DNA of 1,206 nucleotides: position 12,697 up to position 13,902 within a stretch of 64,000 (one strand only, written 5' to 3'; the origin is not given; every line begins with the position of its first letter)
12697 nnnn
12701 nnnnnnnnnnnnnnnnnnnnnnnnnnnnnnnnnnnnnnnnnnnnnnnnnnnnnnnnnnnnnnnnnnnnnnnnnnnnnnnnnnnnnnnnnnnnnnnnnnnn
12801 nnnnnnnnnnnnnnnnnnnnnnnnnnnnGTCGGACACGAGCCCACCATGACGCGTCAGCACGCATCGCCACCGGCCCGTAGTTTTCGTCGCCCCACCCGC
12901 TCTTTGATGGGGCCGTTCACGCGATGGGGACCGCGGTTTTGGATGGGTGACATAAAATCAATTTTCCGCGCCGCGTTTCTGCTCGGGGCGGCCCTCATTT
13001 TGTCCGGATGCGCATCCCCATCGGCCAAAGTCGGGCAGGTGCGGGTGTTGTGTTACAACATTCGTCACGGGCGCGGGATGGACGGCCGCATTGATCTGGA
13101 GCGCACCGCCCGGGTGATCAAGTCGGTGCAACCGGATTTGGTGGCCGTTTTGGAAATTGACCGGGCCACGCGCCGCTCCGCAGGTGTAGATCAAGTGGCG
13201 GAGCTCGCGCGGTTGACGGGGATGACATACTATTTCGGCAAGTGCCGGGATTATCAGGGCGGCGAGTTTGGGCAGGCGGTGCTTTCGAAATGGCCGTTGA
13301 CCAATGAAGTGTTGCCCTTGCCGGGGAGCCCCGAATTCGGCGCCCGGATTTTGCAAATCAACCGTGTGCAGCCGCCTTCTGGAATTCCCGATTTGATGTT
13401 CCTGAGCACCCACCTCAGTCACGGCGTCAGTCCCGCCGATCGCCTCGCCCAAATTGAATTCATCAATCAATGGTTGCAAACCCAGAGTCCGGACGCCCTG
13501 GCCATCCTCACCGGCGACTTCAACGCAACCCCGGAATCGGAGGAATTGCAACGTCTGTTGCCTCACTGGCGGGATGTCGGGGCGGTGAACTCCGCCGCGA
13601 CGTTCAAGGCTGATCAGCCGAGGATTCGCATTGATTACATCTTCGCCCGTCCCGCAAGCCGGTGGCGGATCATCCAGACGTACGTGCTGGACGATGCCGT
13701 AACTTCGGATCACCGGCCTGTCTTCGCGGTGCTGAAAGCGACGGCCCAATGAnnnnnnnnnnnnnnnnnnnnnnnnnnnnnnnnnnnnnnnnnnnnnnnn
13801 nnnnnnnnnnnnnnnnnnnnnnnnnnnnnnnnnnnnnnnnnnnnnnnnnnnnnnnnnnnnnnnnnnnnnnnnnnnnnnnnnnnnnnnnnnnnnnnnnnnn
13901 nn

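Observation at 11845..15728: Candidate two-step phosphoglycan 'uncover and dephosphorylate' module (NAGPA-like + EEP + fused NAGPA-like paralog)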

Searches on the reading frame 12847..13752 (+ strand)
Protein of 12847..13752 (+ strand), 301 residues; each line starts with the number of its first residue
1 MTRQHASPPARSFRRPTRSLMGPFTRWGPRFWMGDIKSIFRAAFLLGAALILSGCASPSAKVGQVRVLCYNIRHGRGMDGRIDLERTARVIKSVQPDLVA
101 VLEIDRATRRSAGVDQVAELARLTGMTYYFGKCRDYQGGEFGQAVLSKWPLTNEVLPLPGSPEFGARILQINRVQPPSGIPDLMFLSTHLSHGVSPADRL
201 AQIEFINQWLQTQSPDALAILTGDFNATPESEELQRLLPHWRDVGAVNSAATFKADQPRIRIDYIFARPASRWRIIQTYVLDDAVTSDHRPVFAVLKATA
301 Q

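Call 3: search_protein_families(library=pfam, proteins=[window:12847-13752:+], max_evalue=0.01)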
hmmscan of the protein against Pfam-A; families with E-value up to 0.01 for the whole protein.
window:12847-13752:+ (301 aa): 2 families
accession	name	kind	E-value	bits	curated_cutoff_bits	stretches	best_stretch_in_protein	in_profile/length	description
PF03372.29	Exo_endo_phos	-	1.8e-22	80.6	24.5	1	70-289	3-225/225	Endonuclease/Exonuclease/phosphatase family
PF23226.1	Exo_endo_phos_PGAP2IP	-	0.00011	22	27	1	70-231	9-164/239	PGAP2IP, C-terminal nuclease-like domain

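Call 4: search_protein_families(library=ncbifam, proteins=[window:12847-13752:+], max_evalue=0.01)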
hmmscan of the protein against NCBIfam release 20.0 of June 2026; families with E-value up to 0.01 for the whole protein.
window:12847-13752:+ (301 aa): 2 families
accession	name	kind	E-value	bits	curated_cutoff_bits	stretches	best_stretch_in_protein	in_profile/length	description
TIGR00633.1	xth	equivalog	0.00012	21.7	99.05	1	260-296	218-254/255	exodeoxyribonuclease III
NF003842.0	PRK05421.1-4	equivalog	0.0007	19.1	144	1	187-297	149-256/259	endonuclease/exonuclease/phosphatase family protein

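Call 9: search_solved_structures(query=window:12943-13752:+, max_evalue=0.01, show_alignments=2)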
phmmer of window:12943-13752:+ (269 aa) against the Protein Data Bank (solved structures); distinct sequences matched with E-value up to 0.01: 2.
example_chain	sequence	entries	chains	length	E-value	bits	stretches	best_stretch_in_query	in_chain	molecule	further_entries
4ruw_A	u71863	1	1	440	6.3e-06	29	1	14-261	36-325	Endonuclease/exonuclease/phosphatase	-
4f1i_A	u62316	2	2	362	0.009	18.7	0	9-206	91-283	5'-tyrosyl-DNA phosphodiesterase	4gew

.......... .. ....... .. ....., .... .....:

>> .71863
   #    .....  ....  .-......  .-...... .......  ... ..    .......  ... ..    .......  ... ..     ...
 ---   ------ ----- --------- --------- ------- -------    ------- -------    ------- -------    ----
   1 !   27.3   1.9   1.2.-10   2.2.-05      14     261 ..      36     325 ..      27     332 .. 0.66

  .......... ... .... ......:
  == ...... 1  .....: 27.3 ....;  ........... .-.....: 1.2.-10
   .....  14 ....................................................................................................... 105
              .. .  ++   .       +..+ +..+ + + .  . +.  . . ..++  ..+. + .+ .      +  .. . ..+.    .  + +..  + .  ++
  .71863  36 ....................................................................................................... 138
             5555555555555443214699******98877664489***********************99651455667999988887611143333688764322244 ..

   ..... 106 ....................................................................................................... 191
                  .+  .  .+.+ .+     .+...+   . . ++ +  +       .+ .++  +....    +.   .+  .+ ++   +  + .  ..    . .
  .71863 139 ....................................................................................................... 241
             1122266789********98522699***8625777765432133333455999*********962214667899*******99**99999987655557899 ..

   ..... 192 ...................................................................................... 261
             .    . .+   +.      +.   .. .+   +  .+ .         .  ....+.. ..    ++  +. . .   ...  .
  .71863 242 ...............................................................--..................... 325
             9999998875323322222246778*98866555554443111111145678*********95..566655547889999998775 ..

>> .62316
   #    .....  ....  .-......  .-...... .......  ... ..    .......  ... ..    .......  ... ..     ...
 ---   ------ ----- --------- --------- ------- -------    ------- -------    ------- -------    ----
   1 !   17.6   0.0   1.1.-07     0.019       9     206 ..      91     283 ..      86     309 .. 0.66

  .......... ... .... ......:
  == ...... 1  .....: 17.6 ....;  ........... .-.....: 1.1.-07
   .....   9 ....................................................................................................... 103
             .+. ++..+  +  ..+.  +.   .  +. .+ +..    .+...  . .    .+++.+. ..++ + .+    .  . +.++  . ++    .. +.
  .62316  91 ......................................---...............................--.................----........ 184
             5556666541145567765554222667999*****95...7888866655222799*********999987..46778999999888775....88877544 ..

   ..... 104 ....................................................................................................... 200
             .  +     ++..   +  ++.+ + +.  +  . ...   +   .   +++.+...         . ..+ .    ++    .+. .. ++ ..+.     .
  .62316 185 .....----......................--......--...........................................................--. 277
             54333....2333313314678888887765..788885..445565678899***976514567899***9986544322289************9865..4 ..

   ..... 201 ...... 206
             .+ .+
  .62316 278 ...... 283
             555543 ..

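Call 17: find_homologous_proteins(query=window:12943-13752:+)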
Query window:12943-13752:+ (269 aa): 1125 proteins with E <= 0.001 among 5243 candidates; the best 120 are listed.
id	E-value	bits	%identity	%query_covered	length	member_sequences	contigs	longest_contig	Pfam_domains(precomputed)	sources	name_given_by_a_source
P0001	2.0e-175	599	100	100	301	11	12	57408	PF03372.30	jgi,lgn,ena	-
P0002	6.1e-65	237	50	87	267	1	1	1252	PF03372.30,PF23226.2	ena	-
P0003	1.1e-63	233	46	92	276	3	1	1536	PF03372.30,PF23226.2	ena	-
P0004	1.1e-63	233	48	88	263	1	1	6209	PF03372.30,PF23226.2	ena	-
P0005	1.6e-63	233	48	88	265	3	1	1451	PF03372.30,PF23226.2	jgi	-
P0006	1.8e-63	232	49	87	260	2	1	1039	PF03372.30,PF23226.2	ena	-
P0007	1.8e-62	229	46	96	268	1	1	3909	PF03372.30,PF23226.2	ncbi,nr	ncbi:MAG: endonuclease [Verrucomicrobiaceae bacterium]|nr:MAG: endonuclease [Verrucomicrobiaceae bac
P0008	1.8e-62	229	52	86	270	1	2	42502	PF03372.30,PF23226.2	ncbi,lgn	-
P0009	2.1e-62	229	48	87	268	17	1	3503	PF03372.30,PF23226.2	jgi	jgi:endonuclease/exonuclease/phosphatase family metal-dependent hydrolase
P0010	2.9e-62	229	45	97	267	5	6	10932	PF03372.30,PF23226.2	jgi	jgi:endonuclease/exonuclease/phosphatase family metal-dependent hydrolase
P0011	3.1e-62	228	47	93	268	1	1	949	PF03372.30,PF23226.2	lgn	-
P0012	1.1e-61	227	49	88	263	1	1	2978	PF03372.30,PF23226.2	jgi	jgi:endonuclease/exonuclease/phosphatase family metal-dependent hydrolase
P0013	1.1e-61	227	45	96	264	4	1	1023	PF03372.30,PF23226.2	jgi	jgi:endonuclease/exonuclease/phosphatase family metal-dependent hydrolase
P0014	1.4e-61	226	48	86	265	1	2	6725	PF03372.30,PF23226.2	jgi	jgi:endonuclease/exonuclease/phosphatase family metal-dependent hydrolase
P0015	1.8e-61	226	48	87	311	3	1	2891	PF03372.30,PF23226.2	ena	-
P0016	4.5e-61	225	49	87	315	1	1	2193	PF03372.30,PF23226.2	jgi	jgi:endonuclease/exonuclease/phosphatase family metal-dependent hydrolase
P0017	1.1e-60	223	48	87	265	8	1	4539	PF03372.30,PF23226.2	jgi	jgi:endonuclease/exonuclease/phosphatase family metal-dependent hydrolase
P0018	2.6e-60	222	47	92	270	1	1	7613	PF03372.30,PF23226.2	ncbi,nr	ncbi:MAG: endonuclease/exonuclease/phosphatase family protein [Verrucomicrobia bacterium]|nr:endonuc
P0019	3.3e-60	222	49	87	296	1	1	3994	PF03372.30,PF23226.2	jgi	jgi:endonuclease/exonuclease/phosphatase family metal-dependent hydrolase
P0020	9.3e-60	220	46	88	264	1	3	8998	PF03372.30,PF23226.2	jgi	jgi:endonuclease/exonuclease/phosphatase family metal-dependent hydrolase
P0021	1.1e-59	220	48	86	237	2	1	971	PF03372.30,PF23226.2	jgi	jgi:endonuclease/exonuclease/phosphatase family metal-dependent hydrolase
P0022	1.7e-59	219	48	87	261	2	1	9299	PF03372.30,PF23226.2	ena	-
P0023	2.3e-59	219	45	94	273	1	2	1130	PF03372.30,PF23226.2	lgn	-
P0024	3.6e-59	218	43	97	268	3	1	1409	PF03372.30,PF23226.2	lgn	-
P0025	4.5e-59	218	47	87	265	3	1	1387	PF03372.30,PF23226.2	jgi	-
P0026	5.0e-59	218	47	87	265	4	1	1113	PF03372.30,PF23226.2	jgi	jgi:endonuclease/exonuclease/phosphatase family metal-dependent hydrolase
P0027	7.0e-59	217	45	96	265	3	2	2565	PF03372.30,PF23226.2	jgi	jgi:endonuclease/exonuclease/phosphatase family metal-dependent hydrolase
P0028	1.2e-58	217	46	94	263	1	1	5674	PF03372.30,PF23226.2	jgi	jgi:endonuclease/exonuclease/phosphatase family metal-dependent hydrolase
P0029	1.3e-58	217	43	97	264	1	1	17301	PF03372.30,PF23226.2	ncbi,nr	ncbi:MAG: endonuclease/exonuclease/phosphatase family protein [Verrucomicrobiae bacterium]|nr:endonu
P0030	2.1e-58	216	47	93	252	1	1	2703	PF03372.30,PF23226.2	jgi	jgi:endonuclease/exonuclease/phosphatase family metal-dependent hydrolase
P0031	2.3e-58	216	46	93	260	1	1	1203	PF03372.30,PF23226.2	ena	-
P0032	2.9e-58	215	46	93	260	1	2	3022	PF03372.30,PF23226.2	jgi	jgi:endonuclease/exonuclease/phosphatase family metal-dependent hydrolase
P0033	3.3e-58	215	45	94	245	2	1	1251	PF03372.30,PF23226.2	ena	-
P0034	4.9e-58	215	47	89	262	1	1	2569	PF03372.30,PF23226.2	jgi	jgi:endonuclease/exonuclease/phosphatase family metal-dependent hydrolase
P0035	8.9e-58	214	47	90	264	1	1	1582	PF03372.30,PF23226.2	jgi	jgi:endonuclease/exonuclease/phosphatase family metal-dependent hydrolase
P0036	9.9e-58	214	46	87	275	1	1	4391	PF03372.30,PF23226.2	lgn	-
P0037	1.5e-57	213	47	88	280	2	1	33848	PF03372.30,PF23226.2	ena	-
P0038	2.4e-57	212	43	99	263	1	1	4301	PF03372.30,PF23226.2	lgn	-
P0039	3.0e-57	212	46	87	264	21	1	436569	PF03372.30,PF23226.2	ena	-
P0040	3.3e-57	212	47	88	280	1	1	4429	PF03372.30,PF23226.2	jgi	jgi:endonuclease/exonuclease/phosphatase family metal-dependent hydrolase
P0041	4.6e-57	212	45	96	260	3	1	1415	PF03372.30,PF23226.2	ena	-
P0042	6.0e-57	211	47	91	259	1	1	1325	PF03372.30,PF23226.2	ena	-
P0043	9.6e-57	210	44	97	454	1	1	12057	PF03372.30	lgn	-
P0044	1.2e-56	210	44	98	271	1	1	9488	PF03372.30,PF23226.2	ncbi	-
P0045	4.0e-56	208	45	99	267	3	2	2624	PF03372.30,PF23226.2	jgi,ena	-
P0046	6.9e-56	208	45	97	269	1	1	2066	PF03372.30,PF23226.2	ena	-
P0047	8.1e-56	207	47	92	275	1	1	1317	PF03372.30,PF23226.2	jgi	jgi:endonuclease/exonuclease/phosphatase family metal-dependent hydrolase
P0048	8.1e-56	207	43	96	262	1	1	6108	PF14529.13,PF03372.30,PF23226.2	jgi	jgi:endonuclease/exonuclease/phosphatase family metal-dependent hydrolase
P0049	8.7e-56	207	45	94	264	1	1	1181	PF03372.30,PF23226.2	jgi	jgi:endonuclease/exonuclease/phosphatase family metal-dependent hydrolase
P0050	8.7e-56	207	44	93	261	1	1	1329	PF03372.30,PF23226.2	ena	-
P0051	8.9e-56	207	42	94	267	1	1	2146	PF03372.30,PF23226.2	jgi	jgi:endonuclease/exonuclease/phosphatase family metal-dependent hydrolase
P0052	9.1e-56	207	47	85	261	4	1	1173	PF03372.30,PF23226.2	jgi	jgi:endonuclease/exonuclease/phosphatase family metal-dependent hydrolase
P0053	1.2e-55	207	45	93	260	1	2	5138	PF03372.30,PF23226.2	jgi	jgi:endonuclease/exonuclease/phosphatase family metal-dependent hydrolase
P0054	1.2e-55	207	45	92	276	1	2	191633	PF03372.30,PF23226.2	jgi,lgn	-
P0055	1.3e-55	207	45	88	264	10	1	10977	PF03372.30,PF23226.2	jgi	-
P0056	1.6e-55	206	49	87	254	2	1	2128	PF03372.30,PF23226.2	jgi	jgi:endonuclease/exonuclease/phosphatase family metal-dependent hydrolase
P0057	1.6e-55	206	47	87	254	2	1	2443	PF03372.30,PF23226.2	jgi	jgi:endonuclease/exonuclease/phosphatase family metal-dependent hydrolase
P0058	1.6e-55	206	44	95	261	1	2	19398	PF03372.30,PF23226.2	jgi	-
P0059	2.4e-55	206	47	90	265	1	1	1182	PF03372.30,PF23226.2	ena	-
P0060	2.4e-55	206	47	86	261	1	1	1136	PF03372.30,PF23226.2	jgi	jgi:endonuclease/exonuclease/phosphatase family metal-dependent hydrolase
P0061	2.6e-55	206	46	88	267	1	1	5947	PF03372.30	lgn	-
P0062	3.1e-55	206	49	87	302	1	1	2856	PF03372.30,PF23226.2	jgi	jgi:endonuclease/exonuclease/phosphatase family metal-dependent hydrolase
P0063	3.1e-55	206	44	95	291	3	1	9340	PF03372.30,PF23226.2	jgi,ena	-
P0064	3.4e-55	205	43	96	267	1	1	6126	PF03372.30,PF23226.2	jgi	jgi:endonuclease/exonuclease/phosphatase family metal-dependent hydrolase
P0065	4.0e-55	205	44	89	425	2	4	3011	PF03372.30,PF23226.2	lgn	-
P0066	4.3e-55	205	47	88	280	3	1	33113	PF03372.30,PF23226.2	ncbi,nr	ncbi:MAG TPA: endonuclease/exonuclease/phosphatase family protein [Vicinamibacterales bacterium]|nr:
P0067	4.4e-55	205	48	87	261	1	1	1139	PF03372.30,PF23226.2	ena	-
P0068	5.2e-55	205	45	94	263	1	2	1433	PF03372.30,PF23226.2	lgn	-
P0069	5.8e-55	205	45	91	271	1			PF03372.30,PF23226.2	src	-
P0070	6.1e-55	205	45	92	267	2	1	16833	PF03372.30,PF23226.2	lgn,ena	-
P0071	7.0e-55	204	43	100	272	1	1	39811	PF03372.30,PF23226.2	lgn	-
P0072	7.4e-55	204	45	86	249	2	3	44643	PF03372.30,PF23226.2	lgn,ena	-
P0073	9.5e-55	204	45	90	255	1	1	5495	PF03372.30,PF23226.2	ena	-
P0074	1.2e-54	204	43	97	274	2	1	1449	PF03372.30,PF23226.2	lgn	-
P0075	1.4e-54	203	44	90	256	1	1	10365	PF03372.30,PF23226.2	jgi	jgi:endonuclease/exonuclease/phosphatase family metal-dependent hydrolase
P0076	1.7e-54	203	44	94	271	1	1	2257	PF03372.30,PF23226.2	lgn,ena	-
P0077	1.8e-54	203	45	94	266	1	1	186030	PF03372.30,PF23226.2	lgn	-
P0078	1.8e-54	203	45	87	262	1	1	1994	PF03372.30,PF23226.2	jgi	-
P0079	2.2e-54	203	45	95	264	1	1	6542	PF03372.30,PF23226.2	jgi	jgi:endonuclease/exonuclease/phosphatase family metal-dependent hydrolase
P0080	2.7e-54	202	45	88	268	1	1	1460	PF03372.30,PF23226.2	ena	-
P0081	2.8e-54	202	46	85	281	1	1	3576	PF03372.30,PF23226.2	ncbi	-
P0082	3.0e-54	202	44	94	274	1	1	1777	PF03372.30,PF23226.2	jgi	jgi:endonuclease/exonuclease/phosphatase family metal-dependent hydrolase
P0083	3.4e-54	202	46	88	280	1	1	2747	PF03372.30,PF23226.2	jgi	jgi:endonuclease/exonuclease/phosphatase family metal-dependent hydrolase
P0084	3.4e-54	202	40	99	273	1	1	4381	PF03372.30,PF23226.2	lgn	-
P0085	4.1e-54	202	49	87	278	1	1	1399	PF03372.30,PF23226.2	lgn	-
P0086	5.1e-54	202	43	95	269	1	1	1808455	PF03372.30,PF23226.2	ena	-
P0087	5.3e-54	201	46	87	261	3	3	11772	PF03372.30,PF23226.2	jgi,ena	-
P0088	6.0e-54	201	47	95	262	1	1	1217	PF03372.30,PF23226.2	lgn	-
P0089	8.0e-54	201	45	95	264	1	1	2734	PF03372.30,PF23226.2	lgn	-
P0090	8.0e-54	201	47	88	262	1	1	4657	PF03372.30,PF23226.2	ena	-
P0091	9.0e-54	201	41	94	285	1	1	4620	PF03372.30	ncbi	-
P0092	9.4e-54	201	44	94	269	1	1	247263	PF03372.30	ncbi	-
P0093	1.0e-53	201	42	96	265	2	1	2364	PF03372.30,PF23226.2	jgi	jgi:endonuclease/exonuclease/phosphatase family metal-dependent hydrolase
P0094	1.0e-53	201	44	93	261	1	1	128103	PF03372.30,PF23226.2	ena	-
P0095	1.1e-53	200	43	99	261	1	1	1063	PF03372.30,PF23226.2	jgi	jgi:endonuclease/exonuclease/phosphatase family metal-dependent hydrolase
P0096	1.2e-53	200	43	97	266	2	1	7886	PF03372.30,PF23226.2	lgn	-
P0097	1.2e-53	200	42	94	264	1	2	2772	PF03372.30,PF23226.2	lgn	-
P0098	1.2e-53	200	44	94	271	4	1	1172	PF03372.30,PF23226.2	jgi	jgi:endonuclease/exonuclease/phosphatase family metal-dependent hydrolase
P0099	1.4e-53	200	43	92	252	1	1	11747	PF03372.30,PF23226.2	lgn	-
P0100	1.6e-53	200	45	87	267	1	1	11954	PF03372.30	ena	-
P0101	1.7e-53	200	45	86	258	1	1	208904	PF03372.30,PF23226.2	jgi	jgi:endonuclease/exonuclease/phosphatase family metal-dependent hydrolase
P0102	1.8e-53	200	48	85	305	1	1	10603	PF03372.30,PF23226.2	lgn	-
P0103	1.8e-53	200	46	96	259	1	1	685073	PF03372.30,PF23226.2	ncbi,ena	-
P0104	1.9e-53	200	42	96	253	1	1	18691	PF03372.30,PF23226.2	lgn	-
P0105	2.1e-53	199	44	91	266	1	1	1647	PF03372.30,PF22669.3,PF23226.2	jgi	jgi:endonuclease/exonuclease/phosphatase family metal-dependent hydrolase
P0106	2.7e-53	199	44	91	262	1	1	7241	PF03372.30,PF23226.2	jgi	jgi:endonuclease/exonuclease/phosphatase family metal-dependent hydrolase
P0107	2.8e-53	199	44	95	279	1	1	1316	PF03372.30,PF23226.2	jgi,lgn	-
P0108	3.0e-53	199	43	93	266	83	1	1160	PF03372.30,PF22669.3,PF23226.2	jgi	jgi:endonuclease/exonuclease/phosphatase family metal-dependent hydrolase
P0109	3.4e-53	199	46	87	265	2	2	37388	PF03372.30,PF23226.2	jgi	jgi:endonuclease/exonuclease/phosphatase family metal-dependent hydrolase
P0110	3.4e-53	199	43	87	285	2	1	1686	PF03372.30,PF23226.2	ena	-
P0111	4.4e-53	198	45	93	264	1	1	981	PF03372.30,PF23226.2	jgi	jgi:endonuclease/exonuclease/phosphatase family metal-dependent hydrolase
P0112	4.6e-53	198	42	87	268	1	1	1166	PF03372.30,PF23226.2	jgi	jgi:endonuclease/exonuclease/phosphatase family metal-dependent hydrolase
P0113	5.1e-53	198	44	95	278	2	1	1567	PF03372.30,PF23226.2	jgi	jgi:endonuclease/exonuclease/phosphatase family metal-dependent hydrolase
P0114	6.1e-53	198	45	87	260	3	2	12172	PF03372.30,PF23226.2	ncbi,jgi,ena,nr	ncbi:MAG TPA: endonuclease/exonuclease/phosphatase family protein [Gemmataceae bacterium]|jgi:endonu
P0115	7.1e-53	198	44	91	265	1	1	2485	PF03372.30,PF23226.2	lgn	-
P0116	7.8e-53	198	45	87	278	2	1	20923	PF03372.30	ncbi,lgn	-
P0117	7.8e-53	198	45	90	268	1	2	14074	PF03372.30,PF23226.2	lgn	-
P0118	7.9e-53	198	45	95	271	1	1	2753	PF03372.30,PF23226.2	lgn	-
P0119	8.6e-53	197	44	87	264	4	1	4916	PF03372.30,PF23226.2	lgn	-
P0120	9.7e-53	197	44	87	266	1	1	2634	PF03372.30,PF22669.3,PF23226.2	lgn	-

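Call 18: find_encoding_contigs(protein=P0001, flank=10000, max_places=6)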
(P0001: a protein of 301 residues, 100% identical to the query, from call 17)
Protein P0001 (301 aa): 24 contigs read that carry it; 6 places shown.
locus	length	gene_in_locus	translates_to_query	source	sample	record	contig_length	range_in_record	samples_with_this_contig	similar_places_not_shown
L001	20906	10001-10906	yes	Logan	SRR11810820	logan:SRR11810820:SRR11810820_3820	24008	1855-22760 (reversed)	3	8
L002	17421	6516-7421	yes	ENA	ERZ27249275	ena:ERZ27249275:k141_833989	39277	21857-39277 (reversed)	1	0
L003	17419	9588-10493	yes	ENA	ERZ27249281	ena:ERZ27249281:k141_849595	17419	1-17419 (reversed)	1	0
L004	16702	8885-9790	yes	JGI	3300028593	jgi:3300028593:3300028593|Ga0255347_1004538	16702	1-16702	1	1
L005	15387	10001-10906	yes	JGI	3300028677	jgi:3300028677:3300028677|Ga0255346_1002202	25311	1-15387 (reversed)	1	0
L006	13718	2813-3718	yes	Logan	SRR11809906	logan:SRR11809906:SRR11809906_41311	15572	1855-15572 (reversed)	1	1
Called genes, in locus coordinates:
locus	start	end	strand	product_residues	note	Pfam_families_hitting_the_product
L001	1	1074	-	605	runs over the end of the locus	PF22680:Glyco_hydro_123_N_2 (faint), PF19543:GH123_N (weak), PF01548:DEDD_Tnp_IS110, PF02371:Transposase_20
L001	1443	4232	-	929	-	PF13385:Laminin_G_3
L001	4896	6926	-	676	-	-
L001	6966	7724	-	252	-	PF07963:N_methyl, PF07596:SBP_bac_10 (weak)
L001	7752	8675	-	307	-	-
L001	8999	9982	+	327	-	PF09992:NAGPA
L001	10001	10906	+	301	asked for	PF03372:Exo_endo_phos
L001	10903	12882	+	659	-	PF09992:NAGPA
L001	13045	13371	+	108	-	-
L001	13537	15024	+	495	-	-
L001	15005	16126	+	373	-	PF01297:ZnuA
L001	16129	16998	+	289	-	PF00950:ABC-3, PF01032:FecCD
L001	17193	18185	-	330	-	PF00294:PfkB, PF08543:Phos_pyr_kin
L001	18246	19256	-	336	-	PF07168:Ureide_permease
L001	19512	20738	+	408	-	PF01208:URO-D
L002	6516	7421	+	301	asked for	PF03372:Exo_endo_phos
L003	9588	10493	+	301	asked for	PF03372:Exo_endo_phos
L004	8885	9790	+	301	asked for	PF03372:Exo_endo_phos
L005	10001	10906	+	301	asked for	PF03372:Exo_endo_phos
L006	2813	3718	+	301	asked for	PF03372:Exo_endo_phos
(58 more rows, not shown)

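Call 19: find_encoding_contigs(protein=P0008, flank=8000, max_places=2)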
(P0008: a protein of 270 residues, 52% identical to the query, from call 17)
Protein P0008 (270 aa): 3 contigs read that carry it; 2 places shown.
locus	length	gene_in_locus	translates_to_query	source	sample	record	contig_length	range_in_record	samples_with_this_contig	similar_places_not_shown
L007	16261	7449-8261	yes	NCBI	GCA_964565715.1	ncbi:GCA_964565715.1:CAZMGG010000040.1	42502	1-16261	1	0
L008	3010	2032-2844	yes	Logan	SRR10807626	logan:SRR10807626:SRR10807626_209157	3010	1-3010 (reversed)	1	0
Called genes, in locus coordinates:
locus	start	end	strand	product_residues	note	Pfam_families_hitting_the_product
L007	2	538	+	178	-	?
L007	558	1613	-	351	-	-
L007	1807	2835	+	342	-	-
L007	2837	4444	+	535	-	PF00528:BPD_transp_1 (faint)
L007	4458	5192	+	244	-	PF00005:ABC_tran, PF13304:AAA_21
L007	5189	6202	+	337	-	PF22113:Mtrc-MtrF_II-IV_dom (faint), PF03264:Cytochrom_NNT (faint), PF14522:Cytochrome_C7 (faint), PF13435:Cytochrome_C554 (weak)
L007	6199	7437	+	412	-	PF02985:HEAT (faint), PF13646:HEAT_2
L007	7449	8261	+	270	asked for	PF23226:Exo_endo_phos_PGAP2IP, PF03372:Exo_endo_phos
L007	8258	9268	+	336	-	PF02424:ApbE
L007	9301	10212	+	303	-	PF13414:TPR_11 (faint)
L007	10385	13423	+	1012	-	PF13229:Beta_helix (faint)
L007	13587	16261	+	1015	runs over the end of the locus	PF28492:Beta_helix_4 (faint), PF13229:Beta_helix (faint)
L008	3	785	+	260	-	?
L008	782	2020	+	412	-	PF02985:HEAT (faint), PF13646:HEAT_2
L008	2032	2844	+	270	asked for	PF23226:Exo_endo_phos_PGAP2IP, PF03372:Exo_endo_phos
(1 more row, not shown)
